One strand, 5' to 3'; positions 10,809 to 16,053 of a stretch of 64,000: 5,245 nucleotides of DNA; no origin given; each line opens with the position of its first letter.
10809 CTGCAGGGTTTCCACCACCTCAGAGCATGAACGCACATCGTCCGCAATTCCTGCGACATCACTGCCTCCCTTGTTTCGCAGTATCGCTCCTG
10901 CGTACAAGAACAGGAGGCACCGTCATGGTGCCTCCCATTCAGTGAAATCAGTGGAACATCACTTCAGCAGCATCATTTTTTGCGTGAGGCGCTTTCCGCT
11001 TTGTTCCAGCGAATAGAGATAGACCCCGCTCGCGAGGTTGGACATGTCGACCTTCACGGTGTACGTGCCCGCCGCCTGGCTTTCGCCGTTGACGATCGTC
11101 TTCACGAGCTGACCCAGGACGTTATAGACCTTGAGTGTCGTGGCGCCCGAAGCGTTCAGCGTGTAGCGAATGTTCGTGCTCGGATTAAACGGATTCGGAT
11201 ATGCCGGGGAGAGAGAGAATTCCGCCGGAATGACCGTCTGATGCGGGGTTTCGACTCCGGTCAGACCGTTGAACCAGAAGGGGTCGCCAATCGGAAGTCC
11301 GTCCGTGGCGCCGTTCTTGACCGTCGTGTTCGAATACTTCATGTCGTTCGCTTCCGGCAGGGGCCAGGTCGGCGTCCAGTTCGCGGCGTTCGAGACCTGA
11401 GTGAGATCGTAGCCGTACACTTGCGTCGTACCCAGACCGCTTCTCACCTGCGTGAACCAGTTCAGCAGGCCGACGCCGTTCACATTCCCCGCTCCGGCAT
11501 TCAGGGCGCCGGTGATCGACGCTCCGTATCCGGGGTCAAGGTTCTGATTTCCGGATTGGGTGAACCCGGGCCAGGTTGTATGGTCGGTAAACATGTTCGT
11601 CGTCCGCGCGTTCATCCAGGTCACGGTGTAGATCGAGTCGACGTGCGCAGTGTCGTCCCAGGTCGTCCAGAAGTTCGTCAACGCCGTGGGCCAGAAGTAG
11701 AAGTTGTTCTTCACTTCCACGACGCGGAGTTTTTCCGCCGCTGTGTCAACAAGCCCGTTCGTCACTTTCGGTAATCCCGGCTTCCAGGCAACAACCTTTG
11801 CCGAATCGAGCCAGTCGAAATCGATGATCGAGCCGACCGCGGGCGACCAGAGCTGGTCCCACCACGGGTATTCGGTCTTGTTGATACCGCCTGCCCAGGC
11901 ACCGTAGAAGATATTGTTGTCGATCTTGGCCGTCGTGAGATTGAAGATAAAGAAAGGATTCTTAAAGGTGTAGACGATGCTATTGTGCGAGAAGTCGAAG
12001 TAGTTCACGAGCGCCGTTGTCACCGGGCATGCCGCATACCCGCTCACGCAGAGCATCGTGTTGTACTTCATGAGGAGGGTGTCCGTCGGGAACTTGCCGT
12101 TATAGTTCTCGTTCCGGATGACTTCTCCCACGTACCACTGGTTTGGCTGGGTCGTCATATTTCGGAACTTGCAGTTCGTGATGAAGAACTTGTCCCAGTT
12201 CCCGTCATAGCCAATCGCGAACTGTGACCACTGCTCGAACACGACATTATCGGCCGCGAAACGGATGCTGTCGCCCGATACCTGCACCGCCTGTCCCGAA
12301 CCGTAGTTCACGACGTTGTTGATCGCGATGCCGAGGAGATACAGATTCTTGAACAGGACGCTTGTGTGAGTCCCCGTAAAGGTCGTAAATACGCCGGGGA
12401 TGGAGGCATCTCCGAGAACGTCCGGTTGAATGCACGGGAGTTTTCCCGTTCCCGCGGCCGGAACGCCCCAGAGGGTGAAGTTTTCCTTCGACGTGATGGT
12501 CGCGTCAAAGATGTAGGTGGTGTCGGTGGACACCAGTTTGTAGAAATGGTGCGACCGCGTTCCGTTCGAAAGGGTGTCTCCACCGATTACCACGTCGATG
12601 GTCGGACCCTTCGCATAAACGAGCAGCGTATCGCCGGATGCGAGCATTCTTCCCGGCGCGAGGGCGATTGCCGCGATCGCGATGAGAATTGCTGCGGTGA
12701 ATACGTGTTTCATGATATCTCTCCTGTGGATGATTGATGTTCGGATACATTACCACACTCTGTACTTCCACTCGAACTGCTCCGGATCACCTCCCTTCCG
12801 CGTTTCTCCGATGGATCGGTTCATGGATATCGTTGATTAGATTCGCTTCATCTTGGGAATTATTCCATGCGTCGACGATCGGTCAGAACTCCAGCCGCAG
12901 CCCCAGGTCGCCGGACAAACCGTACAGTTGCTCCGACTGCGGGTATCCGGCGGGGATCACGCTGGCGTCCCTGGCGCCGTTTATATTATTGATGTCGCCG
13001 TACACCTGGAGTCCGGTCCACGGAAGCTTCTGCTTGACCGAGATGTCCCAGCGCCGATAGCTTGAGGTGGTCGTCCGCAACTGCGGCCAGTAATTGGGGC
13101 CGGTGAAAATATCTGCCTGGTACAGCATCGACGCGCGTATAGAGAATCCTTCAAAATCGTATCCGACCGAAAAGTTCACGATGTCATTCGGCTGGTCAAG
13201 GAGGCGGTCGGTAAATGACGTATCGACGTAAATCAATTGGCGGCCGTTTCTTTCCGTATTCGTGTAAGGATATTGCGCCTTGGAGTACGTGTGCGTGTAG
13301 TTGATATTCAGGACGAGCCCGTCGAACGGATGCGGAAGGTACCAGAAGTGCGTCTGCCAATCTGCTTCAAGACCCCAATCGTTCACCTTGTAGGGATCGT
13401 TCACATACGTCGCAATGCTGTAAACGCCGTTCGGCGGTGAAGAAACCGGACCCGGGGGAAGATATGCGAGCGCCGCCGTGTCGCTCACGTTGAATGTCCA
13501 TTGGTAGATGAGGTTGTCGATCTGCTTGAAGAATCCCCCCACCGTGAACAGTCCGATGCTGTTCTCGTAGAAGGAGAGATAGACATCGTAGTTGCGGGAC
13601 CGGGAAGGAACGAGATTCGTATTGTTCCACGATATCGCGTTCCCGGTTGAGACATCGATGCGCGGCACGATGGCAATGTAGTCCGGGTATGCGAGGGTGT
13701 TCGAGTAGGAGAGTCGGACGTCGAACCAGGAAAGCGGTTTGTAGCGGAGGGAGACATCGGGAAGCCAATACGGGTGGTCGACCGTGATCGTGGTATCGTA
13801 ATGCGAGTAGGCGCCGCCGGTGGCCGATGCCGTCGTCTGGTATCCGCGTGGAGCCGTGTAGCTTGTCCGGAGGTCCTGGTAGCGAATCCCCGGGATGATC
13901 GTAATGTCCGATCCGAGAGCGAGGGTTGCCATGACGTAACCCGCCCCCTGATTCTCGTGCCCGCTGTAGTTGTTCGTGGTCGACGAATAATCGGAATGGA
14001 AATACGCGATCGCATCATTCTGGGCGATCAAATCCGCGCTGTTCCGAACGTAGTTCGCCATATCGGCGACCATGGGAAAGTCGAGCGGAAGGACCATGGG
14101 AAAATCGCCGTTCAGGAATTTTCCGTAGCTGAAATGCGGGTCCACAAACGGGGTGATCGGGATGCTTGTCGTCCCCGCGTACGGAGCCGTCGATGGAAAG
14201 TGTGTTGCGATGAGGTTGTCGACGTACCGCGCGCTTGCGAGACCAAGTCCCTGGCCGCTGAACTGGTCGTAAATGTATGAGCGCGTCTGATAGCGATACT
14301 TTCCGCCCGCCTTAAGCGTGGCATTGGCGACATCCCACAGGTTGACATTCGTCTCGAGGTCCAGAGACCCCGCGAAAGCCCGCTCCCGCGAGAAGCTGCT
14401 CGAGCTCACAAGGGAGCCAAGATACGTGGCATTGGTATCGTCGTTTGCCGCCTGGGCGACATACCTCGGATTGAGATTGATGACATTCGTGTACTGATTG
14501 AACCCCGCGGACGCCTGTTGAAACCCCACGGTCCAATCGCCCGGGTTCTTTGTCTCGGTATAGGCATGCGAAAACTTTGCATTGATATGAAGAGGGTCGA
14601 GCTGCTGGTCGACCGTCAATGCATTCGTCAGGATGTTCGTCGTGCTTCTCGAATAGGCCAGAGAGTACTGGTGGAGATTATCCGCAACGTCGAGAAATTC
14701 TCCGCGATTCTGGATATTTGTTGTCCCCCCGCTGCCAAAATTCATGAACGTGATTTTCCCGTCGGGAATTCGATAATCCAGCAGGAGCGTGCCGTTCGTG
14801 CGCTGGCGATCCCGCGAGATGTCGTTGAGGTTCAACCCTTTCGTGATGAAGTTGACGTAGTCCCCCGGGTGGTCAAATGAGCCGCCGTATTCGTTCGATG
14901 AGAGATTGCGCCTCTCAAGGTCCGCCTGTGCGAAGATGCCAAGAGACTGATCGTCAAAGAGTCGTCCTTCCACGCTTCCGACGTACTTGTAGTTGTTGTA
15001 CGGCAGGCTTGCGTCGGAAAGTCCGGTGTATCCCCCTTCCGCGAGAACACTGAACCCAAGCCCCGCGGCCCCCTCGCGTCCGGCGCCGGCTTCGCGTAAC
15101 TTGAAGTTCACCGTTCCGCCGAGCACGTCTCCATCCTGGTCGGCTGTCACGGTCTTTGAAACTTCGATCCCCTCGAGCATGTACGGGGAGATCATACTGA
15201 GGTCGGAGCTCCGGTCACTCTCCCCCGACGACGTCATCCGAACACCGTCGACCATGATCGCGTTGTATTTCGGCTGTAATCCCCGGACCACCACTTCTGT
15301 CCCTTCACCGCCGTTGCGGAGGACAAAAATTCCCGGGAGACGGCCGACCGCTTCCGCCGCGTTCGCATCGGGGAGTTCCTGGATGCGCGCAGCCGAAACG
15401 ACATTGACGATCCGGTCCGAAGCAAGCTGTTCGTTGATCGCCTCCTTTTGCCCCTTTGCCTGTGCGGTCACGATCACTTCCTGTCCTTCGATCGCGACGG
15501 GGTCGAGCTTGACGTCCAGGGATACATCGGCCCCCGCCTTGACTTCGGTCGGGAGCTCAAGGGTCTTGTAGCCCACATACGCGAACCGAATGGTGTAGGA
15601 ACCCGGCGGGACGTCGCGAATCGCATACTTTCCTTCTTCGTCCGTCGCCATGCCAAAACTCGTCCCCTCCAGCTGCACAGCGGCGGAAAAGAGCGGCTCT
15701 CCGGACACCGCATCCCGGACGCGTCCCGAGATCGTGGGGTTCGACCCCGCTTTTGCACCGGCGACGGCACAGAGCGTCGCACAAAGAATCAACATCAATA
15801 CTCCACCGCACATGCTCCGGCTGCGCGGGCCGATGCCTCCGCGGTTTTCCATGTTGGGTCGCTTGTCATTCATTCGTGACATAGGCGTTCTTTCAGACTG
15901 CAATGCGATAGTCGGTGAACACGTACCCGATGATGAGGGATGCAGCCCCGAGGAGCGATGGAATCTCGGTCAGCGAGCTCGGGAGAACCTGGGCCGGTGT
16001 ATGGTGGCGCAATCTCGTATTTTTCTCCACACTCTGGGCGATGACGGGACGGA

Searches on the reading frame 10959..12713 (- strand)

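Call 75: search_protein_families(library=pfam, proteins=[window:10959-12713:-], max_evalue=0.001)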
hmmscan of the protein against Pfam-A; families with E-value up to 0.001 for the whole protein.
window:10959-12713:- (584 aa): 2 families
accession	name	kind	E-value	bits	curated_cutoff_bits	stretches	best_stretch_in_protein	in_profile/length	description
PF18962.6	Por_Secre_tail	-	8.7e-13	48.8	27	1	505-581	2-74/75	Secretion system C-terminal sorting domain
PF13860.13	FlgD_ig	-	0.00068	20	27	1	514-572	13-76/79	FlgD Ig-like domain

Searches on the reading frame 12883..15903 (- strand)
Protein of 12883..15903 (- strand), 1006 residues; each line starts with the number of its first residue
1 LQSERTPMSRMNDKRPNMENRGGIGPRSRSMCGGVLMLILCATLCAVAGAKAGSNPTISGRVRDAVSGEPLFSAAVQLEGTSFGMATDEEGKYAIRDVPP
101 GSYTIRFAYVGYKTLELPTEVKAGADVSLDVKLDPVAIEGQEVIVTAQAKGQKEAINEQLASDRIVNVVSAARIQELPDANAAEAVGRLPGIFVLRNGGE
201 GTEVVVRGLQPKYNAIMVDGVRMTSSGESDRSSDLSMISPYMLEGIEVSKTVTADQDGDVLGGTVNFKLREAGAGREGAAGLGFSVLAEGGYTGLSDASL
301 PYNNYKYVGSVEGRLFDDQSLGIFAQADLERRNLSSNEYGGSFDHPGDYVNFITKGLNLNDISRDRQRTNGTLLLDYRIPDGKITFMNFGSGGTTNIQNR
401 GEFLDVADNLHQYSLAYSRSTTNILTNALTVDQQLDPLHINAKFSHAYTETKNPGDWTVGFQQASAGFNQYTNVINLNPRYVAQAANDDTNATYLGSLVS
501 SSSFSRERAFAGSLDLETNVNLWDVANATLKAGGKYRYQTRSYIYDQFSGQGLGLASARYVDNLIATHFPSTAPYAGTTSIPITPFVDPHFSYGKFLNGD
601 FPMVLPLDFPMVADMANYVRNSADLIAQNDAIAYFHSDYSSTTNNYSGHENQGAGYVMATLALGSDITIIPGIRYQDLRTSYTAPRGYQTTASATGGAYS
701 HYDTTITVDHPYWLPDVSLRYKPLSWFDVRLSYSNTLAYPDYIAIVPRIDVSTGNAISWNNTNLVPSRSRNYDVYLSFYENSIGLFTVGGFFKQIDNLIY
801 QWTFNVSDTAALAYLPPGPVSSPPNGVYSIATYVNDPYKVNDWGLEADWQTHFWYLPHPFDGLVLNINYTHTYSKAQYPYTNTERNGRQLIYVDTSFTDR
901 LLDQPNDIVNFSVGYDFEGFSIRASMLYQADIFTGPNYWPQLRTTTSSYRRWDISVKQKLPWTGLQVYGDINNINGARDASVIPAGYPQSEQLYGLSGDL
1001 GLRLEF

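Call 75: search_protein_families(library=pfam, proteins=[window:12883-15903:-], max_evalue=0.001)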
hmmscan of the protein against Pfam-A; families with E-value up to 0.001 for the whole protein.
window:12883-15903:- (1006 aa): 5 families
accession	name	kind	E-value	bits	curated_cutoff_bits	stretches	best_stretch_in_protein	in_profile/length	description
PF00593.30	TonB_dep_Rec_b-barrel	-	7e-21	76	27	1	461-974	14-436/436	TonB dependent receptor-like, beta-barrel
PF13715.12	CarbopepD_reg_2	-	6.6e-20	71.4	32.2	1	58-145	1-88/88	CarboxypepD_reg-like domain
PF13620.12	CarboxypepD_reg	-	2.3e-18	66.8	32.3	1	57-133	1-81/82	Carboxypeptidase regulatory-like domain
PF07715.20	Plug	-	5.5e-18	65.9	23.9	1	163-264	6-107/107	TonB-dependent Receptor Plug Domain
PF17210.9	SdrD_B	-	0.00087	19.9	29.7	0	85-149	42-103/112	SdrD B-like domain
